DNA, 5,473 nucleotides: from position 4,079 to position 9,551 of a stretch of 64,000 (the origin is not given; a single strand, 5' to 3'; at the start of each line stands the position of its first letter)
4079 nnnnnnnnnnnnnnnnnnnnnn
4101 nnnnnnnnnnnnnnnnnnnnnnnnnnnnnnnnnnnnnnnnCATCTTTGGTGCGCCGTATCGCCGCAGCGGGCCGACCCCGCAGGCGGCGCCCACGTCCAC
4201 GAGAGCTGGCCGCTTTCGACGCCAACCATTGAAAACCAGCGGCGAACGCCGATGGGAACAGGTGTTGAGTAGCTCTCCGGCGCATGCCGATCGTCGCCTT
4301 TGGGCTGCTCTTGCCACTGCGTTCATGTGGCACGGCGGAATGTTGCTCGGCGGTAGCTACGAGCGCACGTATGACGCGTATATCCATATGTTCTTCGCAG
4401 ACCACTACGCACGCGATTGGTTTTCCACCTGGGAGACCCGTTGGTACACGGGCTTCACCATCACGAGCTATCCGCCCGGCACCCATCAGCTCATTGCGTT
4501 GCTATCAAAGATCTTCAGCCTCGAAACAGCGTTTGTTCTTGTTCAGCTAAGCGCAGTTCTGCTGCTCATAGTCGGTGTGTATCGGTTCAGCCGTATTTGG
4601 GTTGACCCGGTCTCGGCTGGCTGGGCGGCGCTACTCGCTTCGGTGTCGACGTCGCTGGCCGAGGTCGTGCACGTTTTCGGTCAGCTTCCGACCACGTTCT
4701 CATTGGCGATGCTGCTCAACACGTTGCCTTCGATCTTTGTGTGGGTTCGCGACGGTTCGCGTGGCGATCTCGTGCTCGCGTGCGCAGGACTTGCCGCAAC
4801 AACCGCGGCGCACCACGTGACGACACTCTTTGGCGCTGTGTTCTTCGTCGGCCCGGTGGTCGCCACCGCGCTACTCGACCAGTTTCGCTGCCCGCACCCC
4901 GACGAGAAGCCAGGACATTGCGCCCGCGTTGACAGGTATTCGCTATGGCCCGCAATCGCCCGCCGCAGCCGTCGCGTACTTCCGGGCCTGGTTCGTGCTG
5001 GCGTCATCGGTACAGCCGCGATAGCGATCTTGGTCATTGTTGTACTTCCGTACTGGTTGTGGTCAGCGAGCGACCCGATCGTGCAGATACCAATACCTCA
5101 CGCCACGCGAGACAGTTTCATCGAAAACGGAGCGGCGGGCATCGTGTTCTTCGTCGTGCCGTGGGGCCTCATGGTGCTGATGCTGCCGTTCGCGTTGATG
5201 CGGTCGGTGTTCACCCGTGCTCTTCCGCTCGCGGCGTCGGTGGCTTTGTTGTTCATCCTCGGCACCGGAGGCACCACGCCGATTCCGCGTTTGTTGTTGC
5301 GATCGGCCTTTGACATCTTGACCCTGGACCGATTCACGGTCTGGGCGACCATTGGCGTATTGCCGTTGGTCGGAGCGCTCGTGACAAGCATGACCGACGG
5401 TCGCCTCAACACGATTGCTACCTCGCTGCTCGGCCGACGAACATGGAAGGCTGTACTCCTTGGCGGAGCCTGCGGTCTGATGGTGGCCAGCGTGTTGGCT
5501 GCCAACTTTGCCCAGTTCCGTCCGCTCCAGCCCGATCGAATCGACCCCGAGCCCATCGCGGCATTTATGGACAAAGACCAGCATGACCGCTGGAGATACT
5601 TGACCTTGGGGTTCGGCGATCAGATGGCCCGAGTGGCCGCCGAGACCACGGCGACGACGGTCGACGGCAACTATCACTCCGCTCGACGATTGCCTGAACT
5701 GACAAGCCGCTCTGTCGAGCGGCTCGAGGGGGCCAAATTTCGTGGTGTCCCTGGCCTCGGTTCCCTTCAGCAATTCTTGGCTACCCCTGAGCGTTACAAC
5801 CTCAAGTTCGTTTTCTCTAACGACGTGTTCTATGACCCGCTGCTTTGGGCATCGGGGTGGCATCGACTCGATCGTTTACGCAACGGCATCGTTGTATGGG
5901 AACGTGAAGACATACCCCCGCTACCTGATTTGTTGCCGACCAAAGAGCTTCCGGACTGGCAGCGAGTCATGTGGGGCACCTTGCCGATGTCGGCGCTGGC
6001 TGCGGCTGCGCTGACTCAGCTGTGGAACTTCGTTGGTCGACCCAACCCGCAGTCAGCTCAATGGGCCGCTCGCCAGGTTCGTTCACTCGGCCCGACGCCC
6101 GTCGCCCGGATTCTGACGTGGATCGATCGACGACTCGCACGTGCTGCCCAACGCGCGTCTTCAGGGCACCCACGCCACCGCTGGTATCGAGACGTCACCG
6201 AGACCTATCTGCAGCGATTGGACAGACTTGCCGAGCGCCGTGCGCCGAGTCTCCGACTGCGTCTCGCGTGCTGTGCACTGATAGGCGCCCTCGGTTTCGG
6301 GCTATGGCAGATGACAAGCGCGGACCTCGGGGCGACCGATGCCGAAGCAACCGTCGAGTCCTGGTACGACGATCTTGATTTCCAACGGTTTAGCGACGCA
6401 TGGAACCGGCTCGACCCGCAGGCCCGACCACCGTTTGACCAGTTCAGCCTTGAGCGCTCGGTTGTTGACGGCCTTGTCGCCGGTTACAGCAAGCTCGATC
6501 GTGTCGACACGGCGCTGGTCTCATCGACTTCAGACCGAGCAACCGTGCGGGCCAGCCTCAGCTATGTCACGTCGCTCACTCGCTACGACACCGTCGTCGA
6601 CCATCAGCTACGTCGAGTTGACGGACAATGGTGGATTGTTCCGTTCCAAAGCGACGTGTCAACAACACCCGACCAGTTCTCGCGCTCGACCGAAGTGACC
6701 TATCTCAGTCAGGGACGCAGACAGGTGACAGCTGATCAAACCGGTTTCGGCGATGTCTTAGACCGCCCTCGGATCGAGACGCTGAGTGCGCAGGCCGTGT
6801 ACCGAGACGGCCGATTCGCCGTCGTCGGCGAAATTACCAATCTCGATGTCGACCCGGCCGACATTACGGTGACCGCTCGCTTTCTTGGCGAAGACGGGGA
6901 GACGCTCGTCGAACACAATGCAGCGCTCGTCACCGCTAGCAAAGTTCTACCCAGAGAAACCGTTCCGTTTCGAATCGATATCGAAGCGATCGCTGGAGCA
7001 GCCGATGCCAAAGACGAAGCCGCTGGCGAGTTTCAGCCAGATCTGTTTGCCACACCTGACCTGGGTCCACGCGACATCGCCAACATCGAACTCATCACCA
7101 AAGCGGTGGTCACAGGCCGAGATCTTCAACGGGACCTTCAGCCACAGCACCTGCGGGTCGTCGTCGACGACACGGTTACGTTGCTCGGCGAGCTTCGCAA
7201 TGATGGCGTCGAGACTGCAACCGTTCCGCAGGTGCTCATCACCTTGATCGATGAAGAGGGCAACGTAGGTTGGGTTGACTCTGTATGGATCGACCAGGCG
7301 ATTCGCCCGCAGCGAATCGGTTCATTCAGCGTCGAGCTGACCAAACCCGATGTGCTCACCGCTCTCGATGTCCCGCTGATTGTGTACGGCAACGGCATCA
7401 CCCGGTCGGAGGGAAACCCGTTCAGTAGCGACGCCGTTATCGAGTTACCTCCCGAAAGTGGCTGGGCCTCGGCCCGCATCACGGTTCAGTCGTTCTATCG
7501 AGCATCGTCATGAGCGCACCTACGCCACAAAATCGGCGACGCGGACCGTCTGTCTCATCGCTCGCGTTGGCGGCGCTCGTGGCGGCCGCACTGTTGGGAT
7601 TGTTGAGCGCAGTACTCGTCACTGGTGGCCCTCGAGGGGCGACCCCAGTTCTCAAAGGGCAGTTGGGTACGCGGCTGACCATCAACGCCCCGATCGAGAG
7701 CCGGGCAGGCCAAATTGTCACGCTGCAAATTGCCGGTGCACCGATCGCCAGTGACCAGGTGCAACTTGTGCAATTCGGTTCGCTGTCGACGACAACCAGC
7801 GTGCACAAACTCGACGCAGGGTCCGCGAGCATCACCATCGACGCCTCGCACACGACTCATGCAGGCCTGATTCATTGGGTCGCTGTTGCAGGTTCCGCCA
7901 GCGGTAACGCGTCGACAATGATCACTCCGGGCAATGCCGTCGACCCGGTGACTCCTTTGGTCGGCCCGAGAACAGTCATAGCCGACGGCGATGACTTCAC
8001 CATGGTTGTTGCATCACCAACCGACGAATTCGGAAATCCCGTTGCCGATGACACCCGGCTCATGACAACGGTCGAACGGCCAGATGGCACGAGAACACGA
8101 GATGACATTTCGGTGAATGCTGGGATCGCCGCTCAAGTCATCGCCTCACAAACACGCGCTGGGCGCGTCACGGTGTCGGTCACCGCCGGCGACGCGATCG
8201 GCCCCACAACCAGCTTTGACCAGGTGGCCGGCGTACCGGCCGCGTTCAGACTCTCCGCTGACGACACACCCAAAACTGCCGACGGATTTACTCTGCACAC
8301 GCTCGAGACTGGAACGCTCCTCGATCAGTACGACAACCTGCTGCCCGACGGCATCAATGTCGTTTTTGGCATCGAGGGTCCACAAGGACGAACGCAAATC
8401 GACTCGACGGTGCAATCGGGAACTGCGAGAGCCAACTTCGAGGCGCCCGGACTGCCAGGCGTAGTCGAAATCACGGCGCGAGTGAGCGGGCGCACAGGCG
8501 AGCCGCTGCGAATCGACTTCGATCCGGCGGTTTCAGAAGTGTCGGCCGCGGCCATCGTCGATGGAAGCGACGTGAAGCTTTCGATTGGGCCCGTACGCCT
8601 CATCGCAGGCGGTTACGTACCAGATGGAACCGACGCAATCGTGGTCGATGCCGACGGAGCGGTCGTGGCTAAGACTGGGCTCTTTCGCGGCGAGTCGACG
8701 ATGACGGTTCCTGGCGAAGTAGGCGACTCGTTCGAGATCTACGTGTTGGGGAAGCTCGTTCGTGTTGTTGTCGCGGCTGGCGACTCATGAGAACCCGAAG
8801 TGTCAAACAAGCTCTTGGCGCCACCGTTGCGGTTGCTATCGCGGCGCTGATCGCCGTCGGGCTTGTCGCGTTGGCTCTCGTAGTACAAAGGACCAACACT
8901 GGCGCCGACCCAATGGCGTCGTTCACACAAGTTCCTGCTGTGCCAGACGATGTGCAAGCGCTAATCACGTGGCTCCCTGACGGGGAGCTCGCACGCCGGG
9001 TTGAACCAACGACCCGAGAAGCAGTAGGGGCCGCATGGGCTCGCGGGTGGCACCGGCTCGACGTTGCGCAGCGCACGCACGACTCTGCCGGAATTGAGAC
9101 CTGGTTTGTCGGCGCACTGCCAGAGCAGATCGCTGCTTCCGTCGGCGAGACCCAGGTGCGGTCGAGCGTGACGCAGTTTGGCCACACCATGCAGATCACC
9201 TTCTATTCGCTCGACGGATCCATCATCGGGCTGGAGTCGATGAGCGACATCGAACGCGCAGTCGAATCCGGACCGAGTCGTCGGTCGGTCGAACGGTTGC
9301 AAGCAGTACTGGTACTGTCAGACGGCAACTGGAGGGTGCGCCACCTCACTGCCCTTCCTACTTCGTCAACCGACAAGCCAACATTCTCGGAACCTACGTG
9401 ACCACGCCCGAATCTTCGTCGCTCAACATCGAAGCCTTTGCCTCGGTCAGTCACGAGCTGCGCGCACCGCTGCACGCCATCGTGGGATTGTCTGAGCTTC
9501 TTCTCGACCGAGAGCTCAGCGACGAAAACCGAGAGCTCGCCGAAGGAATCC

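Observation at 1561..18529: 17-kb translationally coupled supercluster joining a haem-gas sensor, a phosphorelay, a sigma-less partner switch and envelope glycosylation/export genes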

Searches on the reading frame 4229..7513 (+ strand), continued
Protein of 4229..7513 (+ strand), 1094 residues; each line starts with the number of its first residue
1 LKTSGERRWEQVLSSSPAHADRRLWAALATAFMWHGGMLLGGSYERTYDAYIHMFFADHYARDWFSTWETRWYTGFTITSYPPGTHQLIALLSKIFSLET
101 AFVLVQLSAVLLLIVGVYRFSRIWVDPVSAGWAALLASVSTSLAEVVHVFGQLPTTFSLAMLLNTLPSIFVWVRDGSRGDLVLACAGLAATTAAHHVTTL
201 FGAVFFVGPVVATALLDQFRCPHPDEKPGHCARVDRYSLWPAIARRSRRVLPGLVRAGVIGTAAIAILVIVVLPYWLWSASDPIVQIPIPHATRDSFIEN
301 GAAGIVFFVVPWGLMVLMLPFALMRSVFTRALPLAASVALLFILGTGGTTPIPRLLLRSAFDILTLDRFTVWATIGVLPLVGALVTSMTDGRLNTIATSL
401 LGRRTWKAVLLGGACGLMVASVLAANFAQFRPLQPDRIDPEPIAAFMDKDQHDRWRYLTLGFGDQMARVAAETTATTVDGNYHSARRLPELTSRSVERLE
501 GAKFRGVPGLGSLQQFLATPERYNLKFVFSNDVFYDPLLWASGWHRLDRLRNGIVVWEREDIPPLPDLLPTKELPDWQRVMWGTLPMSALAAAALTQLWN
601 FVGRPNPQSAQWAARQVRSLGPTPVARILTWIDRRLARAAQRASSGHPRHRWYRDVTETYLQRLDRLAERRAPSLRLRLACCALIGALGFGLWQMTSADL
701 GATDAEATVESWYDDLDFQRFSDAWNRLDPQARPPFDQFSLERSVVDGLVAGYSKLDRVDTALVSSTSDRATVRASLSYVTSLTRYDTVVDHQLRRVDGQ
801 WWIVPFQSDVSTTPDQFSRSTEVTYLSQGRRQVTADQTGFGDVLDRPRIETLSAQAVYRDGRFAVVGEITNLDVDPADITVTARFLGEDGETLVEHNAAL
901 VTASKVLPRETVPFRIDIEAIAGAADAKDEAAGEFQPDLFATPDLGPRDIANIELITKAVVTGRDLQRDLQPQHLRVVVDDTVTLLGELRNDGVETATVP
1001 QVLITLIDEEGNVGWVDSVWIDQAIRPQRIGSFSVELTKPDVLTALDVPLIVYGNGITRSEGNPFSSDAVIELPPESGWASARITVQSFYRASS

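Call 45: fold_search(model_id=the predicted structure, library=pdb)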
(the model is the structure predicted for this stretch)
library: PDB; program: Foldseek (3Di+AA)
matches with E <= 10: 1441; with E <= 0.001: 20
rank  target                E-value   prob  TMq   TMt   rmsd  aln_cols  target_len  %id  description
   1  7e9s_A                1.5e-07  1.00  0.28  0.35  16.1       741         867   12  Archaeal oligosaccharyltransferase AglB from Archaeoglobus fulgidus in complex with an inhibitory peptide and a dolich (released 2021-09-08)
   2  3wak                  1.7e-07  1.00  0.30  0.37  10.9       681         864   11  Crystal structure of the Archaeoglobus fulgidus oligosaccharyltransferase (O29867_ARCFU) in the apo form (released 2013-10-30)
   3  6s7t_A                2.0e-07  1.00  0.29  0.43  10.3       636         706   11  Cryo-EM structure of human oligosaccharyltransferase complex OST-B (released 2019-12-18)
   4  3waj                  8.8e-07  1.00  0.28  0.38  29.6       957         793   11  Crystal structure of the Archaeoglobus fulgidus oligosaccharyltransferase (O29867_ARCFU) complex with Zn and sulfate (released 2013-10-30)
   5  9n9j_I                1.0e-06  1.00  0.29  0.42  10.1       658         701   10  Structure of a GRP94 folding intermediate engaged with a CCDC134- and FKBP11-bound secretory translocon (released 2025-11-19)
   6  5gmy_A                1.5e-06  1.00  0.29  0.36  14.7       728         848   11  Crystal structure of the Archaeoglobus fulgidus oligosaccharyltransferase (O29867_ARCFU) tethered with an acceptor pep (released 2017-02-01)
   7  8agc_A                1.5e-06  1.00  0.26  0.38  15.8       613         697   12  Structure of yeast oligosaccharylransferase complex with lipid-linked oligosaccharide and non-acceptor peptide bound (released 2022-12-07)
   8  8b6l_I                2.4e-06  1.00  0.30  0.44  10.9       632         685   10  Subtomogram average of the human Sec61-TRAP-OSTA-translocon (released 2022-12-07)
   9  8age_A                2.7e-06  1.00  0.30  0.48  13.0       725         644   10  Structure of yeast oligosaccharylransferase complex with acceptor peptide bound (released 2022-12-07)
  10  6s7o_A                3.3e-06  1.00  0.29  0.45   9.8       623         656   12  Cryo-EM structure of human oligosaccharyltransferase complex OST-A (released 2019-12-18)
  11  7oci_F                6.4e-06  1.00  0.27  0.43  12.6       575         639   11  Cryo-EM structure of yeast Ost6p containing oligosaccharyltransferase complex (released 2022-02-16)
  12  8agb_A                7.6e-06  1.00  0.27  0.43  13.9       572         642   13  Structure of yeast oligosaccharylransferase complex with lipid-linked oligosaccharide bound (released 2022-12-07)
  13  8pn9_A                1.9e-05  1.00  0.29  0.45   9.6       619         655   11  Structure of human oligosaccharyltransferase OST-A complex bound to NGI-1 (released 2024-05-08)
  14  6ezn_F                1.9e-05  1.00  0.30  0.48  15.7       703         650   10  Cryo-EM structure of the yeast oligosaccharyltransferase (OST) complex (released 2018-01-17)
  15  6ftg_5                4.8e-05  1.00  0.29  0.46  12.5       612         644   12  Subtomogram average of OST-containing ribosome-translocon complexes from canine rough microsomal membranes (released 2018-03-21)
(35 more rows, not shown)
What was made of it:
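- On GT-C glycosyltransferases: The top 20 Foldseek PDB hits are all GT-C enzymes (AglB, STT3, PglB, ArnT, AftA), with E from 1.5e-7 to 2.6e-4 and probability 1.00 (call 45).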

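Call 49: find_encoding_contigs(protein=P0131, flank=10000, max_places=1)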
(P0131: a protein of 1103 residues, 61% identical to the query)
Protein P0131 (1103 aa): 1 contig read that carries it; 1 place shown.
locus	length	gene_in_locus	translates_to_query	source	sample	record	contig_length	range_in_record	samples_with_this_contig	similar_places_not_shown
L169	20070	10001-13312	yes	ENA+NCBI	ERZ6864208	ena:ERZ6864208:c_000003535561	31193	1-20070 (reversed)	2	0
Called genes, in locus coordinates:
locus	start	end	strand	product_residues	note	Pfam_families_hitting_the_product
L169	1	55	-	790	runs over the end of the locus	-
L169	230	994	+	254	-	PF00378:ECH_1, PF16113:ECH_2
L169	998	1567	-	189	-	PF00857:Isochorismatase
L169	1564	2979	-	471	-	PF02749:QRPTase_N (faint), PF17767:NAPRTase_N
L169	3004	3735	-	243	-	PF13365:Trypsin_2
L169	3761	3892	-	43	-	-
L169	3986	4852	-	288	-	PF06977:SdiA-regulated, PF13449:Phytase-like (faint)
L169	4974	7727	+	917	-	PF00664:ABC_membrane, PF00005:ABC_tran, PF13401:AAA_22 (faint), PF13304:AAA_21 (faint)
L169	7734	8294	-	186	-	-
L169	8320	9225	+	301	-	PF01370:Epimerase, PF07993:NAD_binding_4 (weak)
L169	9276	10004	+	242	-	PF00106:adh_short, PF01370:Epimerase, PF08659:KR, PF13561:adh_short_C2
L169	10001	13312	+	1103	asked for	-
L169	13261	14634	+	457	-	PF02369:Big_1 (faint), PF09134:Invasin_D3 (weak)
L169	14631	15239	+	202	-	-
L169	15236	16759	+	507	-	PF00512:HisKA, PF02518:HATPase_c, PF00072:Response_reg, PF01627:Hpt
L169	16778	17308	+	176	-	PF07700:HNOB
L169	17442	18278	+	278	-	PF00512:HisKA, PF02518:HATPase_c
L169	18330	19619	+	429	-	-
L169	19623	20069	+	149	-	?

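Call 50: find_encoding_contigs(protein=P0128, flank=10000, max_places=1)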
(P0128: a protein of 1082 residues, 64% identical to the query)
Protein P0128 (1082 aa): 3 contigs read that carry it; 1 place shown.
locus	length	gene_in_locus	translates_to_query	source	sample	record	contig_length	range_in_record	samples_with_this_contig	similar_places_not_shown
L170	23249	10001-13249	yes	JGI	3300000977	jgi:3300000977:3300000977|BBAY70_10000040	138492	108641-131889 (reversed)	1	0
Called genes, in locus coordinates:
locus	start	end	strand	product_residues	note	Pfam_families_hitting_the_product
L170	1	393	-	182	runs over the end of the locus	PF13365:Trypsin_2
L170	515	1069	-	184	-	PF11716:MDMPI_N (faint)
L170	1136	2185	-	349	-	PF06977:SdiA-regulated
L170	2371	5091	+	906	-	PF00664:ABC_membrane, PF00005:ABC_tran, PF02463:SMC_N (faint), PF13304:AAA_21 (faint)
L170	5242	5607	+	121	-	PF01022:HTH_5, PF01047:MarR (weak), PF12802:MarR_2 (weak), PF12840:HTH_20, PF13412:HTH_24 (weak)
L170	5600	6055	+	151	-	PF08327:AHSA1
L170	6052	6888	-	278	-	PF01636:APH, PF19974:TCAD9 (weak)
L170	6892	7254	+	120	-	PF00903:Glyoxalase, PF18029:Glyoxalase_6 (weak)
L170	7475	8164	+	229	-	PF10067:DUF2306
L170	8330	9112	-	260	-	PF03328:HpcH_HpaI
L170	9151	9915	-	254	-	PF08241:Methyltransf_11, PF13649:Methyltransf_25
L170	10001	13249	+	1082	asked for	-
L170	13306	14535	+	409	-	PF02369:Big_1 (faint), PF09134:Invasin_D3, PF18565:Glyco_hydro2_C5 (faint)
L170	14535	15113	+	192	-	-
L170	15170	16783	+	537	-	PF00512:HisKA, PF02518:HATPase_c, PF00072:Response_reg, PF01627:Hpt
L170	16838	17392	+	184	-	PF07700:HNOB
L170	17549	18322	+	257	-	PF00512:HisKA, PF02518:HATPase_c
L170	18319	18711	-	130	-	-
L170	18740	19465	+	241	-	PF13692:Glyco_trans_1_4, PF00534:Glycos_transf_1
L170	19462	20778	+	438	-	PF01943:Polysacc_synt, PF13440:Polysacc_synt_3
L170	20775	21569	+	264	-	PF13641:Glyco_tranf_2_3 (weak), PF00535:Glycos_transf_2, PF10111:Glyco_tranf_2_2 (weak)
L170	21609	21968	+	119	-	PF01740:STAS, PF13466:STAS_2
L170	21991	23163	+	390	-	PF07228:SpoIIE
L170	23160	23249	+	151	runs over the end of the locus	PF13581:HATPase_c_2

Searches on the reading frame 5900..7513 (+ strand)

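Call 25: search_protein_families(library=pfam, proteins=[window:5900-7513:+], max_evalue=10)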
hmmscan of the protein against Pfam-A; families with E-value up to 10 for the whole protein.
window:5900-7513:+ (537 aa): 1 family
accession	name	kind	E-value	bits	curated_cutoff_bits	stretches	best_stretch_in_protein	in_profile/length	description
PF02565.21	RecO_C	-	0.12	12.6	22.1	1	99-157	33-88/157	Recombination protein O C terminal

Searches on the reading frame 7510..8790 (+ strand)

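Call 4: search_protein_families(library=pfam, proteins=[window:7510-8790:+], max_evalue=0.01)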
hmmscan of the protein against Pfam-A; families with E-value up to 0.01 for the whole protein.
window:7510-8790:+ (426 aa): 2 families
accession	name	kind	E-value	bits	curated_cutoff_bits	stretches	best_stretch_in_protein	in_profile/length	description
PF09134.16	Invasin_D3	-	2.1e-09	38.2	33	2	247-330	6-88/98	Invasin, domain 3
PF02369.22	Big_1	-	1.6e-08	35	34.9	2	247-337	3-92/93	Bacterial Ig-like domain (group 1)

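Call 15: search_protein_families(library=ncbifam, proteins=[window:7510-8790:+], max_evalue=0.01)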
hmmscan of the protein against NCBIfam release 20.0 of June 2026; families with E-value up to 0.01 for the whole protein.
window:7510-8790:+ (426 aa): 0 families

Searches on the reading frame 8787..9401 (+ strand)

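Call 4: search_protein_families(library=pfam, proteins=[window:8787-9401:+], max_evalue=0.01)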
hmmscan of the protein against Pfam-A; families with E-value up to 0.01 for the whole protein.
window:8787-9401:+ (204 aa): 0 families

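Call 15: search_protein_families(library=ncbifam, proteins=[window:8787-9401:+], max_evalue=0.01)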
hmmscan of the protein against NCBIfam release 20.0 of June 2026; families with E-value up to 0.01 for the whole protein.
window:8787-9401:+ (204 aa): 0 families

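Call 25: search_protein_families(library=pfam, proteins=[window:8787-9401:+], max_evalue=10)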
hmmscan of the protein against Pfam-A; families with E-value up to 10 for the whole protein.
window:8787-9401:+ (204 aa): 1 family
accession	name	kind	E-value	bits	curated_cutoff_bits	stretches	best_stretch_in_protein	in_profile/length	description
PF04809.18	HupH_C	-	0.077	13.2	23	1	36-119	19-101/118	HupH hydrogenase expression protein, C-terminal conserved region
